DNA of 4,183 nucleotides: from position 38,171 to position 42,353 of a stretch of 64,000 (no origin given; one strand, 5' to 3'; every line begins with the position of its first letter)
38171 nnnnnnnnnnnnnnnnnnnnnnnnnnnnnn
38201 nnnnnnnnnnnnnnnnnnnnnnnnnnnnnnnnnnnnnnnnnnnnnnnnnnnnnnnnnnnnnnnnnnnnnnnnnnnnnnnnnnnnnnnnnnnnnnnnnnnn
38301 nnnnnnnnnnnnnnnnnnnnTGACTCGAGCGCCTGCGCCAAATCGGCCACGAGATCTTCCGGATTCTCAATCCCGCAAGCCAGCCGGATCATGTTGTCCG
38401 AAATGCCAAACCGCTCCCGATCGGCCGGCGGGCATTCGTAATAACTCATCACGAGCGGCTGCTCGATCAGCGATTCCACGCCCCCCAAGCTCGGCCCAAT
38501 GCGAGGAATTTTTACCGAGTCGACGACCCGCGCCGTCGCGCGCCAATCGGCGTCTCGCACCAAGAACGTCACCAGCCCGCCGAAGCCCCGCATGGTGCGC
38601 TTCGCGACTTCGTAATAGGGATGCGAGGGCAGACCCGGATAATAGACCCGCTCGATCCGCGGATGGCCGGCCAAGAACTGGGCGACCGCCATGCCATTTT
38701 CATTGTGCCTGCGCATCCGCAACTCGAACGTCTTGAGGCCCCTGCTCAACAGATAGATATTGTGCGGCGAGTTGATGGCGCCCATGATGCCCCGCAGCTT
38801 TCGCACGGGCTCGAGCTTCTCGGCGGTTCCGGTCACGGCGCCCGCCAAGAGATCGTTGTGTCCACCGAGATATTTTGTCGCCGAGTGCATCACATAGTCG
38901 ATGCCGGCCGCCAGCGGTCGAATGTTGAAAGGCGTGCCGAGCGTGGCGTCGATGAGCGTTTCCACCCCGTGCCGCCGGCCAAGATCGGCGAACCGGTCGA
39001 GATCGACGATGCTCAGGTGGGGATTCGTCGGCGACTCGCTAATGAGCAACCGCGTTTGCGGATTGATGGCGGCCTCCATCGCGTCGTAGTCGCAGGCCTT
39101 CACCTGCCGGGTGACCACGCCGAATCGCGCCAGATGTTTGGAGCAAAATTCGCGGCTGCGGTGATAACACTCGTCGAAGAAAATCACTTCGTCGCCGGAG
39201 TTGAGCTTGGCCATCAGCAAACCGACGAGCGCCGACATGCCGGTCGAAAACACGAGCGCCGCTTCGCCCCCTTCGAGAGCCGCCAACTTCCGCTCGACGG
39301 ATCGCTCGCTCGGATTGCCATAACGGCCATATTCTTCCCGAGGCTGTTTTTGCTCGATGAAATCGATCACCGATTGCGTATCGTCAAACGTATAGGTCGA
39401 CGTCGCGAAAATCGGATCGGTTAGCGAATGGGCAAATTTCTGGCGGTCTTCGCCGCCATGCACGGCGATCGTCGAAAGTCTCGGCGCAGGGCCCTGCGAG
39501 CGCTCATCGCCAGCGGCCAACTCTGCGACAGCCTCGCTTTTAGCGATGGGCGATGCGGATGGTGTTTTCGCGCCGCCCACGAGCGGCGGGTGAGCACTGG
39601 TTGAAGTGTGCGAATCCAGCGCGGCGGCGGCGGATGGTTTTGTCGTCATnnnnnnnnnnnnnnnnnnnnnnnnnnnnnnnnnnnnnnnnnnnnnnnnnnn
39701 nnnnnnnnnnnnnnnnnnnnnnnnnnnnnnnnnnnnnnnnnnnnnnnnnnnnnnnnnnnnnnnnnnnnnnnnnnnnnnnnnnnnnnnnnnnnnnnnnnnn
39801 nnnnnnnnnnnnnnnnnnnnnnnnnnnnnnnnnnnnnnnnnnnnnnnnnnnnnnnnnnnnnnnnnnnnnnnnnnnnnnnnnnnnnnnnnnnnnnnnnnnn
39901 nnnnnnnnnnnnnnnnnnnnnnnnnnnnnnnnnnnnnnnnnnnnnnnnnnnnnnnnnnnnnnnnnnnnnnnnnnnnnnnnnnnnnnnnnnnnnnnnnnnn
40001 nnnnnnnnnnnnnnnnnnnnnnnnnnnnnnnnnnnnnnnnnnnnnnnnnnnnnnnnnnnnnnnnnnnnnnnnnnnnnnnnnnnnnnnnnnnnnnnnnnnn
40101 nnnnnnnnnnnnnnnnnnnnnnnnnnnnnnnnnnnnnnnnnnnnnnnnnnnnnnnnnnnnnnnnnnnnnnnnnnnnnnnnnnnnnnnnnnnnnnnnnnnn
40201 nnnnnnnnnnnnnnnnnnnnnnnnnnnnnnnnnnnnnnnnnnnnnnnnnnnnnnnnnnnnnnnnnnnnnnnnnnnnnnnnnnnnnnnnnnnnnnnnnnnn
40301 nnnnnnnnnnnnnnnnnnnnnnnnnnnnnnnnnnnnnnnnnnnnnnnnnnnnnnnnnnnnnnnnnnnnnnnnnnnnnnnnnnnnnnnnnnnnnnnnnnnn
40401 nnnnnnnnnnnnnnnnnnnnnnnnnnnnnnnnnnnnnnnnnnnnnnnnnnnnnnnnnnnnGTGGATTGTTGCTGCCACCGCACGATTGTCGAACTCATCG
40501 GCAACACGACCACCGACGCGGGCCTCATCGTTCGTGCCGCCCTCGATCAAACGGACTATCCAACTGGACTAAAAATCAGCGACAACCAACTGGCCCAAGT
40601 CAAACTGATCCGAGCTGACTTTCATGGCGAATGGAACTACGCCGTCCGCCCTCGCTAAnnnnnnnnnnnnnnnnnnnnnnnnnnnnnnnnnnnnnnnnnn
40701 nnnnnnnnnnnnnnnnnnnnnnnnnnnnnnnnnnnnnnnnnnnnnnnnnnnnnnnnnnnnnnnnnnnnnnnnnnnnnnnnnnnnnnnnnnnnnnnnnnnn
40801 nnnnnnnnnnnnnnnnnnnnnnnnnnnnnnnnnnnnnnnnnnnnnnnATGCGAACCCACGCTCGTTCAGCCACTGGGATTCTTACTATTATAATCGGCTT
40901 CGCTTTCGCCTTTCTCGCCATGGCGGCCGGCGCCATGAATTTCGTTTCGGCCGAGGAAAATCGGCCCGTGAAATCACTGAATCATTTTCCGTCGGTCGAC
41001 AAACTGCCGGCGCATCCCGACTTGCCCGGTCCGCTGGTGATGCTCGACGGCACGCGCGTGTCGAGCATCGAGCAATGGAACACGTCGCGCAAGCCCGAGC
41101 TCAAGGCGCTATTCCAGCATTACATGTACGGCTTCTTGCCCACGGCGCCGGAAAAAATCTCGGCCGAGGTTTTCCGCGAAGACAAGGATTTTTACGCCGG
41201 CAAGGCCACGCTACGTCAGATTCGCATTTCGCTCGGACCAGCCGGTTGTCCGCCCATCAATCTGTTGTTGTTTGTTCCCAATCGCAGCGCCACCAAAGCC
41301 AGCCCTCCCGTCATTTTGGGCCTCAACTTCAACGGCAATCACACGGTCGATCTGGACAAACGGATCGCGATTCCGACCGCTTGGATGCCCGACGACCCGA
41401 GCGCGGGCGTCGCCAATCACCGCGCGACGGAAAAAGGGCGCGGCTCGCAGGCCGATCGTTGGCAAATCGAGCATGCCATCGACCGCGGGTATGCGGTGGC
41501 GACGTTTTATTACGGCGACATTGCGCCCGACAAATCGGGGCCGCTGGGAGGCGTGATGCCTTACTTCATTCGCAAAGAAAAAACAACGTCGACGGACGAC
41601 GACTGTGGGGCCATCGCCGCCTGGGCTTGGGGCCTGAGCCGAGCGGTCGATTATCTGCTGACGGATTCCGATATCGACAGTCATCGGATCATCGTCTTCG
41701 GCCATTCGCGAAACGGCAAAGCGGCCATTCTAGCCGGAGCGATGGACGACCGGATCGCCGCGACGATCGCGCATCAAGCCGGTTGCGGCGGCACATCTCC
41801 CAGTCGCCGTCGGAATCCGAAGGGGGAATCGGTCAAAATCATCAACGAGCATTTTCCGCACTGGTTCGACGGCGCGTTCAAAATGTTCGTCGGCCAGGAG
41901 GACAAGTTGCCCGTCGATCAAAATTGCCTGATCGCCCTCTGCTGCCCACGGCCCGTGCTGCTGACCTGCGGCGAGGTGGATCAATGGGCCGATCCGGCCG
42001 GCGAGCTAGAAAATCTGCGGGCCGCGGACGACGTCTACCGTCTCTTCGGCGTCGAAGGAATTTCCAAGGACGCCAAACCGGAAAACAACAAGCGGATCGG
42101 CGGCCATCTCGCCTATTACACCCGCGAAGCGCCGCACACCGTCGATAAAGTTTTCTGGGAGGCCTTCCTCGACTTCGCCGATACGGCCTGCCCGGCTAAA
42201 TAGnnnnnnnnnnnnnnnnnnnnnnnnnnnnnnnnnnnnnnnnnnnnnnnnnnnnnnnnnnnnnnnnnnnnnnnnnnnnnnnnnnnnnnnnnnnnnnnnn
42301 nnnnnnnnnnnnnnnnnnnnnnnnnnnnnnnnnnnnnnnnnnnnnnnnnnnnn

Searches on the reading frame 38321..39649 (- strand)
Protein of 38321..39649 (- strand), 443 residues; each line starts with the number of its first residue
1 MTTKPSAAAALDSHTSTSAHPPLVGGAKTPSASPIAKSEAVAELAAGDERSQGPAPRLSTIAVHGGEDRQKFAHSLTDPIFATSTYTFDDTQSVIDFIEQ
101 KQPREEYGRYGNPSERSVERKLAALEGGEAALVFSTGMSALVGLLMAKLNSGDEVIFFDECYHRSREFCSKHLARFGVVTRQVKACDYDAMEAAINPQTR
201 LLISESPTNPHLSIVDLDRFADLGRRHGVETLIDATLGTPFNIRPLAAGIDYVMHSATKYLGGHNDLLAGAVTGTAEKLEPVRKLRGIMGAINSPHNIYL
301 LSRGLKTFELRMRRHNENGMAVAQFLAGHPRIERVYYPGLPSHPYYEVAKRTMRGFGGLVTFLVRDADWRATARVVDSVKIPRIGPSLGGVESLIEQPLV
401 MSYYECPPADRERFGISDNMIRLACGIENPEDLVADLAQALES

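Call 43: list_cluster_members(proteins=[window:38321-39649:-, window:40848-42200:+, window:42398-43720:-])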
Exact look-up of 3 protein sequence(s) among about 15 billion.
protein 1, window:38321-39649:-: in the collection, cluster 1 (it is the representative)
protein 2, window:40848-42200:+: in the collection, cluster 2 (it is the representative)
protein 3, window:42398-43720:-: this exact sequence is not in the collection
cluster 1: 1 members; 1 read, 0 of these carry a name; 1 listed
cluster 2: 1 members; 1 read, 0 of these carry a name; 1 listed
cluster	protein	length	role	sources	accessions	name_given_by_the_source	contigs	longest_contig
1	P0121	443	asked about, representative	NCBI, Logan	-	-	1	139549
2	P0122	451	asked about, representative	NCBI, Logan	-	-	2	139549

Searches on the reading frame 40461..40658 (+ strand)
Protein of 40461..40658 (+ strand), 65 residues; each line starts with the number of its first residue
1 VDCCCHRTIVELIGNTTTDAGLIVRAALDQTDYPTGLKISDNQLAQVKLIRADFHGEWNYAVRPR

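Call 5: search_protein_families(library=pfam, proteins=[window:40461-40658:+], max_evalue=0.01)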
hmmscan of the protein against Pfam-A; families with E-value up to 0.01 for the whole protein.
window:40461-40658:+ (65 aa): 1 family
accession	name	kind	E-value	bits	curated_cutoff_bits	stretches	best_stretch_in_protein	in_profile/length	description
PF07592.17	DDE_Tnp_ISAZ013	-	1.2e-14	54.5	26.9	1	6-64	250-308/308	Rhodopirellula transposase DDE domain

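Call 6: search_protein_families(library=ncbifam, proteins=[window:40461-40658:+], max_evalue=0.01)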
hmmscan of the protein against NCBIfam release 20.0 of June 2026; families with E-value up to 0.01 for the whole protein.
window:40461-40658:+ (65 aa): 1 family
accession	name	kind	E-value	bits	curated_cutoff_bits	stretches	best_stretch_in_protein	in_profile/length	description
NF033519.0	transpos_ISAzo13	equivalog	6e-17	61.8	200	1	6-64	329-387/387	ISAzo13 family transposase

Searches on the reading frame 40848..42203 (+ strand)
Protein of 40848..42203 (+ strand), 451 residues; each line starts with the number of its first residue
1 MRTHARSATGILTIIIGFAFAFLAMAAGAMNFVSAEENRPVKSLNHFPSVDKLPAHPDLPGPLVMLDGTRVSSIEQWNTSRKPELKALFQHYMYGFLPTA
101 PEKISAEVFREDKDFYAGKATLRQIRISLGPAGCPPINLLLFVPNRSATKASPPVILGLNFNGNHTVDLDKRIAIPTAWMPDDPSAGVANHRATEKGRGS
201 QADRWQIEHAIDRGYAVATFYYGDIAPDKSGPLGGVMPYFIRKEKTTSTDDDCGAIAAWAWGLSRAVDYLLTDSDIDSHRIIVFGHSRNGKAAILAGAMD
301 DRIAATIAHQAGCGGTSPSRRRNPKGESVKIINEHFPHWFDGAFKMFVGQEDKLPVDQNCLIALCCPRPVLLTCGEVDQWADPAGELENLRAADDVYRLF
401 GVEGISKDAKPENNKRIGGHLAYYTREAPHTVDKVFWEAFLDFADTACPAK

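Call 5: search_protein_families(library=pfam, proteins=[window:40848-42203:+], max_evalue=0.01)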
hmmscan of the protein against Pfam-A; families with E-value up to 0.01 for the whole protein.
window:40848-42203:+ (451 aa): 1 family
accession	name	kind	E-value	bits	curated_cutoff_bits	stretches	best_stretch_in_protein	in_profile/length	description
PF22244.2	GCE_fung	-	6.5e-33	114.9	27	1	211-401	39-231/231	Glucuronyl esterase, fungi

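Call 6: search_protein_families(library=ncbifam, proteins=[window:40848-42203:+], max_evalue=0.01)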
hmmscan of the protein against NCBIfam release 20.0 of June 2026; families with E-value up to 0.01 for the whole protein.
window:40848-42203:+ (451 aa): 0 families

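Call 18: find_encoding_contigs(protein=window:40848-42203:+, flank=6000, max_places=6)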
Protein window:40848-42203:+ (451 aa): 2 contigs read that carry it; 2 places shown.
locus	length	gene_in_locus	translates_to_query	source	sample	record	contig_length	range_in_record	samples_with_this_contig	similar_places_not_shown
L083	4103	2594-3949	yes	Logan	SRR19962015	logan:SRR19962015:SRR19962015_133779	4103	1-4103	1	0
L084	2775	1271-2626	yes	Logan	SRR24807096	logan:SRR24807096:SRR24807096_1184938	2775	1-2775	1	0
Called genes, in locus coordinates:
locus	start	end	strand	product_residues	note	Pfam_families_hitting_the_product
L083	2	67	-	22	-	?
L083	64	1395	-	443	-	PF01053:Cys_Met_Meta_PP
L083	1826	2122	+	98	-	-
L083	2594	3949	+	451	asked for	PF22244:GCE_fung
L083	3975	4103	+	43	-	?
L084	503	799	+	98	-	-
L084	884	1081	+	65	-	PF07592:DDE_Tnp_ISAZ013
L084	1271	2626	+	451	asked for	PF22244:GCE_fung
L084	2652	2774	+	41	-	?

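Call 47: find_related_loci(query=window:40848-42200:+, collection=metagenome_contigs, flank=4000)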
Query window:40848-42200:+ (451 aa) in metagenome_contigs; peptide patterns used: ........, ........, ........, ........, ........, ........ (x = any residue, [..] = any of these).
112 stretches matched a pattern; 57 encode a relative of the query (tblastn E <= 1e-3); 57 distinct loci.
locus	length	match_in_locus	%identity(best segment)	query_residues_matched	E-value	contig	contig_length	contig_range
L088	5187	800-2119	51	1-445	6e-146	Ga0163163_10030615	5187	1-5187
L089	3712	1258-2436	55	47-445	1e-145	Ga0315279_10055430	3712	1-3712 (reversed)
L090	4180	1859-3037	55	47-445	3e-143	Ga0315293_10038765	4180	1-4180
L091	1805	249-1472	52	40-449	1e-150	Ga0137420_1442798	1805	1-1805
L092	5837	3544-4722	54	47-445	5e-139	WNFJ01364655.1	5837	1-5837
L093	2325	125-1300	53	50-445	2e-146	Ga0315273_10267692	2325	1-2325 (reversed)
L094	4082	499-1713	53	40-445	2e-139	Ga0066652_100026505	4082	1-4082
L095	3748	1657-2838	54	47-445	9e-140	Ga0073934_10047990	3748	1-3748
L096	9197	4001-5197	53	47-445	1e-134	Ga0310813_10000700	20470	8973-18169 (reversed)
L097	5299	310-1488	55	47-445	2e-135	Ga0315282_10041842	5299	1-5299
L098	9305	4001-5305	49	12-445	3e-130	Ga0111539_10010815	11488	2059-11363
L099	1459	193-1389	51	44-445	2e-141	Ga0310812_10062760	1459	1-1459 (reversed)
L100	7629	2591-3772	52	45-446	9e-129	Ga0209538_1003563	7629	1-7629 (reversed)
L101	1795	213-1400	50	47-445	3e-138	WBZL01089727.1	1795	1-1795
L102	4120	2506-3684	52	47-445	9e-131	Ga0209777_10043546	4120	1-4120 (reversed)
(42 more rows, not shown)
